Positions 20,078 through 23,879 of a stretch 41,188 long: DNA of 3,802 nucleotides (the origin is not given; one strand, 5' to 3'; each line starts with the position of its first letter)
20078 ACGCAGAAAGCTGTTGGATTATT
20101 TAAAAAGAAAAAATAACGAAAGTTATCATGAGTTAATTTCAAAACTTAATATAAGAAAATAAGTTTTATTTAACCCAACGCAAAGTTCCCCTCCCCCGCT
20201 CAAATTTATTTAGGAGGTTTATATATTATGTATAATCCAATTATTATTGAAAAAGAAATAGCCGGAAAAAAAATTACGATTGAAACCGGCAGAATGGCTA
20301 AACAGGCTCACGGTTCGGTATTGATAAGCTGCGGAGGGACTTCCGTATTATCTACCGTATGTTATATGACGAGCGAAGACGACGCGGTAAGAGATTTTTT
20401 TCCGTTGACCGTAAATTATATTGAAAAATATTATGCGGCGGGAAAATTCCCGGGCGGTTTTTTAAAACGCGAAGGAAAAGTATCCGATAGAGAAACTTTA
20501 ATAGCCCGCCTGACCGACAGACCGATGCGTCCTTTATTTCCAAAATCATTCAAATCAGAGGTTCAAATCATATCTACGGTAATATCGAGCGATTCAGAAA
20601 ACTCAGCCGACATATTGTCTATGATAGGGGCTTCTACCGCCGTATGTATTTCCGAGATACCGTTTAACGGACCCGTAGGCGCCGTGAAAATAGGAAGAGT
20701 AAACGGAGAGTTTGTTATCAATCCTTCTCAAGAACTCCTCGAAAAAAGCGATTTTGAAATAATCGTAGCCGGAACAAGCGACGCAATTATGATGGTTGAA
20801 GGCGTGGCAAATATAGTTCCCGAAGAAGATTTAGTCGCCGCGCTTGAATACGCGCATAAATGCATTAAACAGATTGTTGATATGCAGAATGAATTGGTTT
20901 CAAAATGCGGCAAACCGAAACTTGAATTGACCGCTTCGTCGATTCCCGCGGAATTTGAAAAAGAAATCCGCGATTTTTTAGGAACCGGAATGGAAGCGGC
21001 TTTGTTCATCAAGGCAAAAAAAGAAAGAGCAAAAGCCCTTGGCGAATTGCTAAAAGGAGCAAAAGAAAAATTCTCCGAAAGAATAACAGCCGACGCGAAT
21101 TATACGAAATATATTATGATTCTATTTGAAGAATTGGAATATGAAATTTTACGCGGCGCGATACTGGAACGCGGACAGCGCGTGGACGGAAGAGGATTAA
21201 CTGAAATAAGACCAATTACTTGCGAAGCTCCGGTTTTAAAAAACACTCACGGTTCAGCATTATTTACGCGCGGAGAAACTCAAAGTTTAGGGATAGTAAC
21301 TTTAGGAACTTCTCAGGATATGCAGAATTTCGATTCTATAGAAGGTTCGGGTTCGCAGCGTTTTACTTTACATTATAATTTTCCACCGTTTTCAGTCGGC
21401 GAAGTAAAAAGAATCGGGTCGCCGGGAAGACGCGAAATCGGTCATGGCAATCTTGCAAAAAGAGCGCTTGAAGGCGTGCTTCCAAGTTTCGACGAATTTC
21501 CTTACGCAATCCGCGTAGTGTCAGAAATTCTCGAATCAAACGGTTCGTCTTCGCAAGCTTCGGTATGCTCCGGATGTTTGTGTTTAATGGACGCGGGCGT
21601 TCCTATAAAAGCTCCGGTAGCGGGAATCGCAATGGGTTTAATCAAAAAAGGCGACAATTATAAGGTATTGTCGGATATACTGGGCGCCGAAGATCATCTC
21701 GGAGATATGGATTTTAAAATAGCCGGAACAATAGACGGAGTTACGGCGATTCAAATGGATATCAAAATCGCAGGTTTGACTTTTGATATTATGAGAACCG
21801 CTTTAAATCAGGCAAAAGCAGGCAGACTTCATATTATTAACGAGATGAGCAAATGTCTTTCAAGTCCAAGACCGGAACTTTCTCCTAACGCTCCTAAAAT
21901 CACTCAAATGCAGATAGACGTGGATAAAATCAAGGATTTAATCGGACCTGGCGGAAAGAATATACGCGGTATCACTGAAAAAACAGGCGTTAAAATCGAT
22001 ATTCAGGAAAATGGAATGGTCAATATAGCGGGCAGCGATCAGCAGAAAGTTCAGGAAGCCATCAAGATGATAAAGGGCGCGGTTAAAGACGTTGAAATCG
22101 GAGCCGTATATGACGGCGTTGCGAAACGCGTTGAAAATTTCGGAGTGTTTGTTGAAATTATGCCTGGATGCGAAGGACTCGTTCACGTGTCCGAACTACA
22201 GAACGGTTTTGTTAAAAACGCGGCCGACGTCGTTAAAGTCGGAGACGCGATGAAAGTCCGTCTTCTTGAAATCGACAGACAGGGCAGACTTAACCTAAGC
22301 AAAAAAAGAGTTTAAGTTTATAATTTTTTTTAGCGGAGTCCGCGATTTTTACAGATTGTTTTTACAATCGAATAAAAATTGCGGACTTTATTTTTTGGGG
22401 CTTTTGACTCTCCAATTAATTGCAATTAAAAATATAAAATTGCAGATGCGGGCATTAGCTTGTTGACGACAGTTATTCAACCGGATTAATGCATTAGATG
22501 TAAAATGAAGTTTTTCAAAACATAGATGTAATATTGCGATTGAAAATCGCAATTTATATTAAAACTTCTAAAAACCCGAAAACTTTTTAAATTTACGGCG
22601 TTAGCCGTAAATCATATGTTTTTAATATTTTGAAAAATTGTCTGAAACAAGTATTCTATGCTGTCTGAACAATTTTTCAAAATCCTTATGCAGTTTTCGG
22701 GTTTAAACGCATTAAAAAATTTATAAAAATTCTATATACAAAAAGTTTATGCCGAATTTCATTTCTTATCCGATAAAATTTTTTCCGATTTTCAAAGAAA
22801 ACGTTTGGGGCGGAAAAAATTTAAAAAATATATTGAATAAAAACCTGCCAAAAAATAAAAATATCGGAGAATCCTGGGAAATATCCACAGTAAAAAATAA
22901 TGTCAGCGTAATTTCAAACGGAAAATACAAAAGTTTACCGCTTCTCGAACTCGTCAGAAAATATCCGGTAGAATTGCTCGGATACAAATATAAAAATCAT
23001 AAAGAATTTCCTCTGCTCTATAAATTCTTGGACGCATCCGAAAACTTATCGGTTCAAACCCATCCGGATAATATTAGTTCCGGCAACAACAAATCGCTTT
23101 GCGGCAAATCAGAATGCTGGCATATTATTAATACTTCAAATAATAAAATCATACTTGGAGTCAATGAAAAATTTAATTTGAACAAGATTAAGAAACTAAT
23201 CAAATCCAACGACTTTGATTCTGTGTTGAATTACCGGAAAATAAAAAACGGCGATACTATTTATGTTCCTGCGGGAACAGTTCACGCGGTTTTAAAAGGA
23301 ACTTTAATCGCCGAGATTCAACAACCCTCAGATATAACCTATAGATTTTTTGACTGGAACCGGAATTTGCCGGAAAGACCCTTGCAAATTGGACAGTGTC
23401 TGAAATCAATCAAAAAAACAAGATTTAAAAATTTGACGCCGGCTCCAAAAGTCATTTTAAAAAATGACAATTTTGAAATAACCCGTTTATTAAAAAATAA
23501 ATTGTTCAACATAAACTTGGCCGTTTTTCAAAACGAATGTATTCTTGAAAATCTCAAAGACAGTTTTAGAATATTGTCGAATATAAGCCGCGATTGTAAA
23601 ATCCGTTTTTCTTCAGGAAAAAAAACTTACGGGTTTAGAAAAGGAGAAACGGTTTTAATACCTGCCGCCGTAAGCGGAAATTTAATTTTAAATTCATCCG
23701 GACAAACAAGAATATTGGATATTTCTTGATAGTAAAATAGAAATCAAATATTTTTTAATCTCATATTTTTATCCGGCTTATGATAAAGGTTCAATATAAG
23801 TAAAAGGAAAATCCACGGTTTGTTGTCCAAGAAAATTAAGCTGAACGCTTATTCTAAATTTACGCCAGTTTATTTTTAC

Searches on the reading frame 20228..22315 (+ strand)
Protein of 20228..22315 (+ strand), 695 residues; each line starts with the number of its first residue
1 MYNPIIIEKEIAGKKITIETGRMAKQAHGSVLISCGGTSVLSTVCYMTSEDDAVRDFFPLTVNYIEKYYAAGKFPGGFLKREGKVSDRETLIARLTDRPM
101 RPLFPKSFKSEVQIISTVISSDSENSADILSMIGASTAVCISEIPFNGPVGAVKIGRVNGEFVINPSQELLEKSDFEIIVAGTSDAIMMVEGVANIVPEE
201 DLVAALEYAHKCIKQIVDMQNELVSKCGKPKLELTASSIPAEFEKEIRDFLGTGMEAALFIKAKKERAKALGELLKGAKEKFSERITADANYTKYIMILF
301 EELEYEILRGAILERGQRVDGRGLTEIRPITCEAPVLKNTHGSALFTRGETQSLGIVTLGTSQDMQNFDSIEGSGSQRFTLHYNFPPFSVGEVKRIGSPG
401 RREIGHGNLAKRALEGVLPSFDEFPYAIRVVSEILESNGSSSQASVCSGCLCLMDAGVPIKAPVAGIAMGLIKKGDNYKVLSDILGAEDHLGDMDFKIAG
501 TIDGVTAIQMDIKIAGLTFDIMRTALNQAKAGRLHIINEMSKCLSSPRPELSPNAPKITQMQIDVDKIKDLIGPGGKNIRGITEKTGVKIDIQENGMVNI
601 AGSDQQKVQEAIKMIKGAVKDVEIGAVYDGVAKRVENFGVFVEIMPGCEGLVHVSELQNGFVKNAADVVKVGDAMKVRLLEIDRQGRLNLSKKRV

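Call 11: search_protein_families(library=pfam, proteins=[window:20228-22315:+])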
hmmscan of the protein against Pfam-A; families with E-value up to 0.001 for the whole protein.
window:20228-22315:+ (695 aa): 7 families
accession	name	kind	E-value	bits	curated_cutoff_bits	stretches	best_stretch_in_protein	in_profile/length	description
PF01138.27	RNase_PH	-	5.1e-59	198.8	25.5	2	14-145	3-130/130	3' exoribonuclease family, domain 1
PF03725.20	RNase_PH_C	-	2.1e-21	76.1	20.8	2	148-211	1-66/67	3' exoribonuclease family, domain 2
PF00575.29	S1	-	6.7e-16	58.9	22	1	622-693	2-74/74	S1 RNA binding domain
PF00013.35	KH_1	-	2.8e-12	46.6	21.5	1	559-616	2-65/66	KH domain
PF03726.19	PNPase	-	1.5e-11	45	24.6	1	243-322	2-80/81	Polyribonucleotide nucleotidyltransferase, RNA binding domain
PF22675.2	KH-I_KHDC4-BBP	-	0.00011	22.5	30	1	568-612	8-52/76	KHDC4/BBP-like, KH-domain type I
PF23459.1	S1_RRP5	-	0.00051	21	27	0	625-687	4-66/72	RRP5 S1 domain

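Call 45: find_homologous_proteins(query=window:20228-22315:+, max_evalue=1e-50)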
Query window:20228-22315:+ (695 aa): 8000 proteins with E <= 1e-50 among 8000 candidates; the best 120 are listed.
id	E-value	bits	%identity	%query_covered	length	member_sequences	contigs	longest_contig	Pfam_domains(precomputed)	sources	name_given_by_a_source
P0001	0.0e+0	1427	91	100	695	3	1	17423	PF00013.36,PF03725.21,PF22675.3,PF00575.30,PF03726.20,PF01138.28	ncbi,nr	ncbi:polyribonucleotide nucleotidyltransferase [Candidatus Dependentiae bacterium]|nr:polyribonucleo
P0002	0.0e+0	1134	72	100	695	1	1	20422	PF00013.36,PF03725.21,PF00575.30,PF03726.20,PF01138.28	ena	-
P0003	0.0e+0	1121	73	99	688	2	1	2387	PF00013.36,PF03725.21,PF00575.30,PF23459.2,PF03726.20,PF01138.28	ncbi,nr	ncbi:MAG TPA: polyribonucleotide nucleotidyltransferase, partial [bacterium]|nr:polyribonucleotide n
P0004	0.0e+0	1112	71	100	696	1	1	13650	PF00013.36,PF03725.21,PF00575.30,PF03726.20,PF01138.28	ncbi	-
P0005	1.0e-236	806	55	99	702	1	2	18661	PF00013.36,PF03725.21,PF00575.30,PF03726.20,PF01138.28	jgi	-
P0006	4.9e-236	803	55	99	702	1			PF00013.36,PF03725.21,PF00575.30,PF03726.20,PF01138.28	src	-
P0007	3.3e-235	801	56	99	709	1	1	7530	PF00013.36,PF03725.21,PF00575.30,PF23459.2,PF03726.20,PF01138.28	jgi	jgi:polyribonucleotide nucleotidyltransferase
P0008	4.2e-235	800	53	98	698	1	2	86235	PF00013.36,PF03725.21,PF00575.30,PF03726.20,PF01138.28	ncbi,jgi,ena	-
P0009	9.0e-235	799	53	99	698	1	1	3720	PF00013.36,PF03725.21,PF00575.30,PF03726.20,PF01138.28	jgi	jgi:polyribonucleotide nucleotidyltransferase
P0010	1.2e-234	799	53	99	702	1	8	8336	PF00013.36,PF03725.21,PF00575.30,PF03726.20,PF01138.28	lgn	-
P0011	1.9e-234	798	54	99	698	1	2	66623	PF00013.36,PF03725.21,PF00575.30,PF03726.20,PF01138.28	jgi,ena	-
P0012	2.7e-234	798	54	99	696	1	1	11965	PF00013.36,PF03725.21,PF00575.30,PF03726.20,PF01138.28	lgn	-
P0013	3.0e-234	797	55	99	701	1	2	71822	PF00013.36,PF03725.21,PF00575.30,PF03726.20,PF01138.28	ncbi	-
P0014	5.7e-234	797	56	98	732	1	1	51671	PF00013.36,PF03725.21,PF00575.30,PF03726.20,PF01138.28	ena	-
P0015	7.8e-234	796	56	98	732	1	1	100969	PF00013.36,PF03725.21,PF00575.30,PF03726.20,PF01138.28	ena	-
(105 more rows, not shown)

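Call 46: find_encoding_contigs(protein=P0001, flank=10000, max_places=3)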
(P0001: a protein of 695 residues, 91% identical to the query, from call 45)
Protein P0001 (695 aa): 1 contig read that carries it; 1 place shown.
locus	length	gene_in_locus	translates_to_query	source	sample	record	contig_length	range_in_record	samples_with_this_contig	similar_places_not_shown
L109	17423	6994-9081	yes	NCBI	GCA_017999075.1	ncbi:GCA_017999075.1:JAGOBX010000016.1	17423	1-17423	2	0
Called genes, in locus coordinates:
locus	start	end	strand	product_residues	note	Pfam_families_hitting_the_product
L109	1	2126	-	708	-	PF01590:GAF, PF13185:GAF_2, PF05524:PEP-utilisers_N, PF00391:PEP-utilizers, PF02896:PEP-utilizers_C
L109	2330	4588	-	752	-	PF03030:H_PPase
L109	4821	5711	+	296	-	PF01509:TruB_N, PF16198:TruB_C_2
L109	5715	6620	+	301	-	PF06574:FAD_syn, PF01467:CTP_transf_like (weak), PF01687:Flavokinase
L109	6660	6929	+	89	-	PF00312:Ribosomal_S15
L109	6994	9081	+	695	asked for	PF01138:RNase_PH, PF03725:RNase_PH_C, PF03726:PNPase, PF01138:RNase_PH, PF00013:KH_1, PF22675:KH-I_KHDC4-BBP (faint), PF00575:S1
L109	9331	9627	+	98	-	PF00543:P-II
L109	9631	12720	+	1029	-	PF00873:ACR_tran, PF03176:MMPL (faint)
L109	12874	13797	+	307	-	PF00528:BPD_transp_1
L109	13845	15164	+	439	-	PF02922:CBM_48, PF16561:AMPK1_CBM, PF00528:BPD_transp_1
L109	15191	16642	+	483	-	PF01547:SBP_bac_1, PF13416:SBP_bac_8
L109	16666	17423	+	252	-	PF00686:CBM_20 (faint), PF16561:AMPK1_CBM (weak), PF02922:CBM_48 (weak), PF16561:AMPK1_CBM, PF22058:X25_BaPul_like (weak)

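Call 47: find_encoding_contigs(protein=P0002, flank=10000, max_places=3)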
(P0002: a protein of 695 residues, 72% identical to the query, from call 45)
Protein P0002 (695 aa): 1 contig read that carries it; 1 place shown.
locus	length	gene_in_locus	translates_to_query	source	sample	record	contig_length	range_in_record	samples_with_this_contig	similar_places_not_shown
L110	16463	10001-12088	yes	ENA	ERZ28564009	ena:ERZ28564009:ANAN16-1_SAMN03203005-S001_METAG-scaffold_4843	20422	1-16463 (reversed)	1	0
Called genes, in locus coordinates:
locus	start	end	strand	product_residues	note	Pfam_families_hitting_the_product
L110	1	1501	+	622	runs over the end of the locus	-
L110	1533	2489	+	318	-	PF00425:Chorismate_bind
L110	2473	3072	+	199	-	PF01063:Aminotran_4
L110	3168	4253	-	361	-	PF00534:Glycos_transf_1, PF13692:Glyco_trans_1_4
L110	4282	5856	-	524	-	PF02310:B12-binding, PF04055:Radical_SAM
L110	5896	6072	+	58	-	-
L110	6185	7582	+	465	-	PF02033:RBFA, PF01368:DHH, PF02272:DHHA1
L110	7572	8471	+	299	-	PF01509:TruB_N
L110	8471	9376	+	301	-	PF06574:FAD_syn, PF01687:Flavokinase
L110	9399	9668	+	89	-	PF00312:Ribosomal_S15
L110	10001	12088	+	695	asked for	PF01138:RNase_PH, PF03725:RNase_PH_C, PF03726:PNPase, PF01138:RNase_PH, PF00013:KH_1, PF00575:S1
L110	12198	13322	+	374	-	PF07719:TPR_2 (faint), PF00515:TPR_1 (faint), PF13424:TPR_12 (faint), PF13181:TPR_8 (weak)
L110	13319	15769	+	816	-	PF19864:Radical_SAM_N2, PF04055:Radical_SAM, PF10105:DUF2344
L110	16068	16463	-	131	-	?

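Call 48: find_encoding_contigs(protein=P0004, flank=10000, max_places=3)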
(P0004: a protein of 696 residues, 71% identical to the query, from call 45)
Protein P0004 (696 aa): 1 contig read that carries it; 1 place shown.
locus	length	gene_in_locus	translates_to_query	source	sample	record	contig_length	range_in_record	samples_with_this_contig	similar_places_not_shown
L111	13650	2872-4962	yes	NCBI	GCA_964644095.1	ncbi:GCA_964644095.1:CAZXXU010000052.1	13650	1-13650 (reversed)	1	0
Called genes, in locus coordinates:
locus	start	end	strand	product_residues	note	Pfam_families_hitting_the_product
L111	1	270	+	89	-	?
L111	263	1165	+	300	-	-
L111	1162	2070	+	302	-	PF06574:FAD_syn, PF01687:Flavokinase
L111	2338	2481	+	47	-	PF00312:Ribosomal_S15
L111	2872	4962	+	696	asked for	PF01138:RNase_PH, PF03725:RNase_PH_C, PF03726:PNPase, PF01138:RNase_PH, PF00013:KH_1, PF00575:S1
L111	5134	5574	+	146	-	-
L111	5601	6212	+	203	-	PF13424:TPR_12 (faint), PF13414:TPR_11 (faint), PF13428:TPR_14 (faint), PF13174:TPR_6 (faint), PF13432:TPR_16 (weak), PF13181:TPR_8, PF00515:TPR_1, PF07719:TPR_2, +1 more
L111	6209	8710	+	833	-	-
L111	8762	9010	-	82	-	PF06508:QueC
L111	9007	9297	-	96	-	-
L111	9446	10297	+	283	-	PF00520:Ion_trans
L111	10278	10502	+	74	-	-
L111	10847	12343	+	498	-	PF00089:Trypsin, PF13365:Trypsin_2, PF00595:PDZ, PF13180:PDZ_2, PF17820:PDZ_6 (weak), PF00595:PDZ, PF13180:PDZ_2, PF17820:PDZ_6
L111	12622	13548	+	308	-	-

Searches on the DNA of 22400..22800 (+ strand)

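Call 56: search_dna_similar(query=window:22475-22706:+, collection=plasmids, mode=distant, max_evalue=0.001, max_rows=10)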
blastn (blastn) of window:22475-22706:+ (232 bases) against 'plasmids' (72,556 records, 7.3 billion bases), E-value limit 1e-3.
No match.

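Call 57: search_dna_similar(query=window:22475-22706:+, collection=phages, mode=distant, max_evalue=0.001, max_rows=10)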
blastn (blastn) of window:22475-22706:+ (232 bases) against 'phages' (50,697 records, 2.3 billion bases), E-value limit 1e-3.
No match.

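Call 84: search_rna_families(source=window, start=22400, end=22800, threshold=evalue, max_evalue=0.01)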
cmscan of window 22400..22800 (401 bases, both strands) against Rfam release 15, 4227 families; matches with E-value up to 0.01: 0.
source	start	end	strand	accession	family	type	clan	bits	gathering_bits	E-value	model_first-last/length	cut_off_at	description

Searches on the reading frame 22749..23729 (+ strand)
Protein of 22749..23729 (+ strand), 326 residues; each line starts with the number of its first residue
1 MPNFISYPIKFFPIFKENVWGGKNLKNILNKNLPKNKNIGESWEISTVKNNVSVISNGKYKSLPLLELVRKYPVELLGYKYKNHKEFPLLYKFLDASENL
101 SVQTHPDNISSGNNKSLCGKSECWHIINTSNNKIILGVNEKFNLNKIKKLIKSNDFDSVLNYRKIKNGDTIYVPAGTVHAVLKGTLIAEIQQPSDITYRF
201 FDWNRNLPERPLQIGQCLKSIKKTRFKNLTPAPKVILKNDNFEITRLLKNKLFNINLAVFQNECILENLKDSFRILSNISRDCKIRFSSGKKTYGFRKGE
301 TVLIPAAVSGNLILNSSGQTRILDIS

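Call 11: search_protein_families(library=pfam, proteins=[window:22749-23729:+])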
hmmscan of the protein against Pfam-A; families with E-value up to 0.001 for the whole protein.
window:22749-23729:+ (326 aa): 1 family
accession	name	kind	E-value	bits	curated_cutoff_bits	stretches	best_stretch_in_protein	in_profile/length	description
PF20511.4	PMI_typeI_cat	-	7.6e-12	46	22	1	14-108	7-104/143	Phosphomannose isomerase type I, catalytic domain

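Call 13: find_encoding_contigs(protein=window:22749-23729:+, flank=10000, max_places=10)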
Protein window:22749-23729:+ (326 aa): 10 contigs read that carry it; 6 places shown.
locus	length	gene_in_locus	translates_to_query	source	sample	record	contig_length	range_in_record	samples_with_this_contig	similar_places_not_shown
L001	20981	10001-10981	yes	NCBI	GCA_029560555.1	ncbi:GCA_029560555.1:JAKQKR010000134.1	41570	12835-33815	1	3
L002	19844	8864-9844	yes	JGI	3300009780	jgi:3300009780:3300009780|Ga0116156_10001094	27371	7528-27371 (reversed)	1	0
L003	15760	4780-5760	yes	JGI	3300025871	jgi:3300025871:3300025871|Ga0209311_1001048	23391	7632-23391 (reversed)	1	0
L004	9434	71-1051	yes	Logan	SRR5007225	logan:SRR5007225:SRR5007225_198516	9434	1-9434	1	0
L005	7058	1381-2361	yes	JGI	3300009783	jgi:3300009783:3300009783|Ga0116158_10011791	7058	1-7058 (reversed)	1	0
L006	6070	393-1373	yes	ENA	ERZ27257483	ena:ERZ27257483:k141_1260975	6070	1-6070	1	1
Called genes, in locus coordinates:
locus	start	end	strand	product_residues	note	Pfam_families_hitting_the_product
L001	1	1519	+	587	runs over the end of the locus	PF00072:Response_reg, PF07728:AAA_5 (faint), PF00989:PAS (faint), PF13426:PAS_9, PF00158:Sigma54_activat, PF14532:Sigma54_activ_2, PF25601:AAA_lid_14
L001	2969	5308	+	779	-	PF12729:4HB_MCP_1, PF13682:CZB, PF00672:HAMP (weak), PF00015:MCPsignal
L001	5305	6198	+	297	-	PF01509:TruB_N, PF16198:TruB_C_2 (weak)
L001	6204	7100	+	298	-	PF06574:FAD_syn, PF01467:CTP_transf_like (weak), PF01687:Flavokinase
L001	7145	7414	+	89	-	PF00312:Ribosomal_S15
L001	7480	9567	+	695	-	PF01138:RNase_PH, PF03725:RNase_PH_C, PF03726:PNPase, PF01138:RNase_PH, PF00013:KH_1, PF00575:S1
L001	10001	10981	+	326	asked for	PF20511:PMI_typeI_cat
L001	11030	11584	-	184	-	PF02357:NusG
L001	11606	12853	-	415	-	PF16491:Peptidase_M48_N, PF01435:Peptidase_M48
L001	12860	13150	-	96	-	-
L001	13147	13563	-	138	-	PF07238:PilZ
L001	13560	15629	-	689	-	-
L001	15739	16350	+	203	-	PF27545:CsoS1D_N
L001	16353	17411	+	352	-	PF01636:APH, PF02958:EcKL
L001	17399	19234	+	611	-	PF13522:GATase_6, PF13537:GATase_7, PF01380:SIS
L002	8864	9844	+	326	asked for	PF20511:PMI_typeI_cat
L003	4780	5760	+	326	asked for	PF20511:PMI_typeI_cat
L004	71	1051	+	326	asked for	PF20511:PMI_typeI_cat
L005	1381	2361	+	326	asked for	PF20511:PMI_typeI_cat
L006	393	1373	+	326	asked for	PF20511:PMI_typeI_cat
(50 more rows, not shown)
